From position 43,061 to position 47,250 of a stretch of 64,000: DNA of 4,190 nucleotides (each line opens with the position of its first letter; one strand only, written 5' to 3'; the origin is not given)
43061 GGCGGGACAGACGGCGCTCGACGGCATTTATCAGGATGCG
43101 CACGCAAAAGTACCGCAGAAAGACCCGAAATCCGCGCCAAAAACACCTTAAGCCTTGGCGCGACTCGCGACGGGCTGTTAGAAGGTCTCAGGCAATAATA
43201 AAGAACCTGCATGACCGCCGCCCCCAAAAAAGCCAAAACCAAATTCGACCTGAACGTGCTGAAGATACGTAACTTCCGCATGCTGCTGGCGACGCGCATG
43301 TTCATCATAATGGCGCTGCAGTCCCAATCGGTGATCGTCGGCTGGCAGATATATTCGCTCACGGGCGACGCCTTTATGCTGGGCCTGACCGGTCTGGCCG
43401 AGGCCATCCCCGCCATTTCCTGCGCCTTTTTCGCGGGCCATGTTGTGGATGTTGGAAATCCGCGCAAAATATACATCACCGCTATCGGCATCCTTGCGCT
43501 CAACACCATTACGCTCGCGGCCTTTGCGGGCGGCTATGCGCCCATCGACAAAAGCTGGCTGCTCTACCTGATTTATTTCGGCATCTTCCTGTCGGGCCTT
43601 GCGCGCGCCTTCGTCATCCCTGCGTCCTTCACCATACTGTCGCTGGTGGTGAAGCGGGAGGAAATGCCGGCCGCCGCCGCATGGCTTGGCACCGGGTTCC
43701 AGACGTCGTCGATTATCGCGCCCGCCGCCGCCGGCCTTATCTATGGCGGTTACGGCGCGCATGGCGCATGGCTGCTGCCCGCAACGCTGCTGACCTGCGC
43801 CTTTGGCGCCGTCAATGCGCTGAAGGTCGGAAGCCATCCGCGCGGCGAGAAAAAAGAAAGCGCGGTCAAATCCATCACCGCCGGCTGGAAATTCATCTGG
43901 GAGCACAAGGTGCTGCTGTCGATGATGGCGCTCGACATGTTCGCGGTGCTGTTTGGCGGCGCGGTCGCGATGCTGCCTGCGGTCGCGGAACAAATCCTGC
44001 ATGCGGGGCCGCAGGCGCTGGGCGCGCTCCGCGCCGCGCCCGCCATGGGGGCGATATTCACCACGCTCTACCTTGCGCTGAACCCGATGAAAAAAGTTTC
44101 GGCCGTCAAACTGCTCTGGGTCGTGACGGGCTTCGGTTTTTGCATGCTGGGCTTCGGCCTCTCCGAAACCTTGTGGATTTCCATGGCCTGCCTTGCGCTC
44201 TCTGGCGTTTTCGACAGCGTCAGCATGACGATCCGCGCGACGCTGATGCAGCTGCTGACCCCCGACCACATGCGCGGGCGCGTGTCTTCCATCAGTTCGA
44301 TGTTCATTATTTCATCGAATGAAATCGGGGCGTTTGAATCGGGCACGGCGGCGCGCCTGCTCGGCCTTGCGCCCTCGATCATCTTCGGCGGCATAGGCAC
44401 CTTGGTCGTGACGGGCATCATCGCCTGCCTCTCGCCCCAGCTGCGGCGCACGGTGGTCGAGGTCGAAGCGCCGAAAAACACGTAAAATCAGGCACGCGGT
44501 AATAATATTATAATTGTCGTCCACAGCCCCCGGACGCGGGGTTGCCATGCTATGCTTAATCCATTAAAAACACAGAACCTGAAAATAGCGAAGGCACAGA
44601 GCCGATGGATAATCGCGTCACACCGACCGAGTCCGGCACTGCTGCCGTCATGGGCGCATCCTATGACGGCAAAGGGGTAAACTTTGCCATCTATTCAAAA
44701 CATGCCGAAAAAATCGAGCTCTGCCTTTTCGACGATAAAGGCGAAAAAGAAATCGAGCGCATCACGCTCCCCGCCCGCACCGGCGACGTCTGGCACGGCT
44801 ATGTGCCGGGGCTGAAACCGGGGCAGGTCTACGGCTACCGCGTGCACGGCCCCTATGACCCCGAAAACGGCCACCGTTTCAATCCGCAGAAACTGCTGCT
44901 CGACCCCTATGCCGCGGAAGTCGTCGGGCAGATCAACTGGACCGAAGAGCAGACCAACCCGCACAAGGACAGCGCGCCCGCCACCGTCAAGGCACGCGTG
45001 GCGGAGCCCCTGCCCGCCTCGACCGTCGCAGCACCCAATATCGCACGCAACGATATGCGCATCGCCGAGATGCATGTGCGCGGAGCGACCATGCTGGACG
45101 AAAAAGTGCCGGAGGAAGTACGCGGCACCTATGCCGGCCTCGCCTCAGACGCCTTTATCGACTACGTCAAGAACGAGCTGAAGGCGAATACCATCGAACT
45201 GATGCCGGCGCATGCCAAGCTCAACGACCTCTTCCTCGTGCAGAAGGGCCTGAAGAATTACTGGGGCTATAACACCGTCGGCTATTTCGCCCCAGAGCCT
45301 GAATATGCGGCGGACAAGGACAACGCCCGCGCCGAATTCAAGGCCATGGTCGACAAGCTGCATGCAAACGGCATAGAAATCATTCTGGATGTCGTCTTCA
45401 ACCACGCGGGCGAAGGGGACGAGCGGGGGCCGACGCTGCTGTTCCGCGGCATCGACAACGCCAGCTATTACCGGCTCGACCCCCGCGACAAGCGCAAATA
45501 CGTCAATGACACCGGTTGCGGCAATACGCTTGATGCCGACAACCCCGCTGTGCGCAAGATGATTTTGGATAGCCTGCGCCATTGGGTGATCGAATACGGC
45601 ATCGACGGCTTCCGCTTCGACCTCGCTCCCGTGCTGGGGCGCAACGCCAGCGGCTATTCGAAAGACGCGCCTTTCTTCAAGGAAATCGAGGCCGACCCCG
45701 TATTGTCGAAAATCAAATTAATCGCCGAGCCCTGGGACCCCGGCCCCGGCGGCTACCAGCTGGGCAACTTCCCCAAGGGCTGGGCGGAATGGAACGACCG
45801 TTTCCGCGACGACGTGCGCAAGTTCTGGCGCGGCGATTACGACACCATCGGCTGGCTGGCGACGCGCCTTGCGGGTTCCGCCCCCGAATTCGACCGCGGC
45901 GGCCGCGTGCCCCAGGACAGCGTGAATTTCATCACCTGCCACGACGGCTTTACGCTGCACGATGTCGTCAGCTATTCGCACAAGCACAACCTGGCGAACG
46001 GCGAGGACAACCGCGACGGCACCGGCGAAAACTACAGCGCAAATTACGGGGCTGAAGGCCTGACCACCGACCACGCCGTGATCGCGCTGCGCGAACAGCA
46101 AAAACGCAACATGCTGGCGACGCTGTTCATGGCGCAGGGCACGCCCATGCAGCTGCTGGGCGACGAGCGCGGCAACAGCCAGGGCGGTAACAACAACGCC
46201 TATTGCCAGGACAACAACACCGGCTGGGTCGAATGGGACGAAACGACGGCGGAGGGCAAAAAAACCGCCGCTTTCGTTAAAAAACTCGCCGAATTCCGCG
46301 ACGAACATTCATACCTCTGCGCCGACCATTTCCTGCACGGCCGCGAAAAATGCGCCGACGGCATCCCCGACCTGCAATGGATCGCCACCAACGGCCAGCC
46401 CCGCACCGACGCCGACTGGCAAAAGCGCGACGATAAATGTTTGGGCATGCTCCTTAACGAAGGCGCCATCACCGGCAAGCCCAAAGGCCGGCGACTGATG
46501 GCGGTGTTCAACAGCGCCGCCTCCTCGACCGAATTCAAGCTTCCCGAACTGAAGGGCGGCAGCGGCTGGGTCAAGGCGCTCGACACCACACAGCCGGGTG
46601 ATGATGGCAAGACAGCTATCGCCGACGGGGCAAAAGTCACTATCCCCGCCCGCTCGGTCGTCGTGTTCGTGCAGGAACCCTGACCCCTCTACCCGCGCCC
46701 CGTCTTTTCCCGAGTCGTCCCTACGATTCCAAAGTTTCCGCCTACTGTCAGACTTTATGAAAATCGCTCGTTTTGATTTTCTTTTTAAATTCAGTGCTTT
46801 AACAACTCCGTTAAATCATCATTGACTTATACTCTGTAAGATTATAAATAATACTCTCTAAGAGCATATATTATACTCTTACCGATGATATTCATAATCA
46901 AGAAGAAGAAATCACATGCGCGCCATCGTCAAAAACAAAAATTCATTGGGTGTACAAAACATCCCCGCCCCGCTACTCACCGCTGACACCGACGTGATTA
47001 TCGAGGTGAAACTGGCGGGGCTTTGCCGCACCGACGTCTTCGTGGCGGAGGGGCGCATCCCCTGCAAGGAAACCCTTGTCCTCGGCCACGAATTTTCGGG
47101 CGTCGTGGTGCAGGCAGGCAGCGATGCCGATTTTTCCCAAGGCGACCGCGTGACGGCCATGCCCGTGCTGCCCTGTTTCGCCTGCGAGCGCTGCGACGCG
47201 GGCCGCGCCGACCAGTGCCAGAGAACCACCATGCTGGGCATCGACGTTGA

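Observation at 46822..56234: Translationally coupled operon joining tailoring enzymes, a carrier-protein reductase and two NadR-type nucleotide modules: candidate undescribed biosynthetic system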

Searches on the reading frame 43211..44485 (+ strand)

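Call 25: search_protein_families(library=pfam, proteins=[window:43211-44485:+], max_evalue=0.001)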
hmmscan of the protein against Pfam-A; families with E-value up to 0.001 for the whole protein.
window:43211-44485:+ (424 aa): 2 families
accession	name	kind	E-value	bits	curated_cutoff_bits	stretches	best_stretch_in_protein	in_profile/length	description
PF07690.21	MFS_1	-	1.3e-26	93.8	33.4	2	28-365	4-338/347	Major Facilitator Superfamily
PF05977.19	MFS_3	-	1.2e-23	83.8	27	1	17-405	7-390/524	Transmembrane secretion effector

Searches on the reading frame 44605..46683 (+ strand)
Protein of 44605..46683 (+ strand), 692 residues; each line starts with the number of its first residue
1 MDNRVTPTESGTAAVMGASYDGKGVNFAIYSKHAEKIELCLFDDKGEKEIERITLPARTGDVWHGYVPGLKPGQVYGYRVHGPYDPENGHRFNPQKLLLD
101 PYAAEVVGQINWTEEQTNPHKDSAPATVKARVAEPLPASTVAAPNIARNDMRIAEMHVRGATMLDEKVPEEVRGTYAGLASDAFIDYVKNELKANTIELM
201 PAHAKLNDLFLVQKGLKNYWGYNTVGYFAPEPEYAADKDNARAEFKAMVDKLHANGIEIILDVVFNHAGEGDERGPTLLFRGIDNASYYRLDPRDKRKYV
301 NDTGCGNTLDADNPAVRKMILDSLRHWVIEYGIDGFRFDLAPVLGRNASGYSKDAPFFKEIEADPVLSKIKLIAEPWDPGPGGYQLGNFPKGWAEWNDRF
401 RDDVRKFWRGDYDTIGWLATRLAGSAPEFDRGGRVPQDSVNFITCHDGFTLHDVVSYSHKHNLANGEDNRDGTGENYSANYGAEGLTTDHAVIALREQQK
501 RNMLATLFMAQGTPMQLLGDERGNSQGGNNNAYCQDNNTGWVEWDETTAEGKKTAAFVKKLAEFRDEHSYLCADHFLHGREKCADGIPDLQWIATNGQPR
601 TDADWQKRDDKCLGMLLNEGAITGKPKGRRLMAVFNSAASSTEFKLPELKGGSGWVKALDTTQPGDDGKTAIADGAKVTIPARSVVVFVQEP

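Call 3: search_protein_families(library=pfam, proteins=[window:44605-46683:+], max_evalue=0.01)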
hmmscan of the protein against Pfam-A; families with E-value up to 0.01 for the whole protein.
window:44605-46683:+ (692 aa): 5 families
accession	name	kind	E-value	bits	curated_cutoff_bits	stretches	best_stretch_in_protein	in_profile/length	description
PF02922.24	CBM_48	-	2.9e-21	76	22.4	1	16-103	2-83/83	Carbohydrate-binding module 48 (Isoamylase N-terminal domain)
PF00128.31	Alpha-amylase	-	8.6e-15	55.3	22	2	174-270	16-94/446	Alpha amylase, catalytic domain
PF11852.14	Pullul_strch_C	-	1.3e-05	25.2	29.7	1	617-690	89-164/165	Alpha-1,6-glucosidases, pullulanase-type, C-terminal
PF01055.32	Glyco_hydro_31_2nd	-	0.0002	21.3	23.5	1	235-340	55-156/328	Glycosyl hydrolases family 31 TIM-barrel domain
PF21331.3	Isoamylase_C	-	0.00043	21.1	27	1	589-680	1-89/107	Isoamylase, C-terminal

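Call 5: search_protein_families(library=ncbifam, proteins=[window:44605-46683:+], max_evalue=0.001)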
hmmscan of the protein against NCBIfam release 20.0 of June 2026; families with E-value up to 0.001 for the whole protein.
window:44605-46683:+ (692 aa): 31 families (the best 25 are shown)
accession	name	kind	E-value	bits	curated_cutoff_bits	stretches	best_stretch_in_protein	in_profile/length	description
TIGR02100.1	glgX_debranch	equivalog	1.5e-272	905.7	640.9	1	11-689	2-687/688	glycogen debranching protein GlgX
NF002983.0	PRK03705.1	equivalog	7.3e-210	698.4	901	1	9-648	5-624/658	glycogen debranching protein GlgX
NF011082.0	PRK14510.1-1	equivalog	3e-205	684.3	2511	1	11-690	9-685/1410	bifunctional glycogen debranching protein GlgX/4-alpha-glucanotransferase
TIGR02104.1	pulA_typeI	equivalog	1.7e-50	171.7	504.5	2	14-462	10-453/605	type I pullulanase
TIGR02103.1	pullul_strch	subfamily_domain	3.6e-35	121.3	697.6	2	219-341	379-501/900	pullulanase-type alpha-1,6-glucosidase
TIGR02102.1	pullulan_Gpos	equivalog_domain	1.9e-26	92.2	1042.25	1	20-340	325-643/1113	pullulanase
NF003811.1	PRK05402.1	equivalog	1.7e-21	76.5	741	1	21-339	27-301/619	1,4-alpha-glucan branching protein GlgB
NF008967.0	PRK12313.1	equivalog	2.5e-21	75.7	577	1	21-339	36-309/633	1,4-alpha-glucan branching protein GlgB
TIGR02402.1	trehalose_TreZ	equivalog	1.2e-19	70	538.8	1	173-347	108-253/545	malto-oligosyltrehalose trehalohydrolase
TIGR01515.1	branching_enzym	equivalog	2.7e-14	52.7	463.95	1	23-340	28-291/607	1,4-alpha-glucan branching enzyme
NF041090.1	Cyc-maltodext_AglB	equivalog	3.9e-14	52.3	540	1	220-352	94-219/470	cyclomaltodextrinase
NF011294.0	PRK14706.1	equivalog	3.5e-12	45.4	1284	1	202-340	184-310/642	1,4-alpha-glucan branching enzyme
NF009221.0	PRK12568.1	equivalog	7.1e-12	44.2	1270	1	22-340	152-424/745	1,4-alpha-glucan branching enzyme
TIGR02456.1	treS_nterm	equivalog_domain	1.4e-09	37.1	678.35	1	287-357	145-215/539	maltose alpha-D-glucosyltransferase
NF007060.0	PRK09505.2-5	equivalog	2.6e-08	32.3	790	0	309-339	435-465/690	alpha-amylase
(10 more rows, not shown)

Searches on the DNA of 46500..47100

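Call 41: search_rna_families(source=window, start=46500, end=47100, threshold=evalue, max_evalue=1)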
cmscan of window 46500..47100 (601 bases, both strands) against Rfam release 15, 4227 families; matches with E-value up to 1: 0.
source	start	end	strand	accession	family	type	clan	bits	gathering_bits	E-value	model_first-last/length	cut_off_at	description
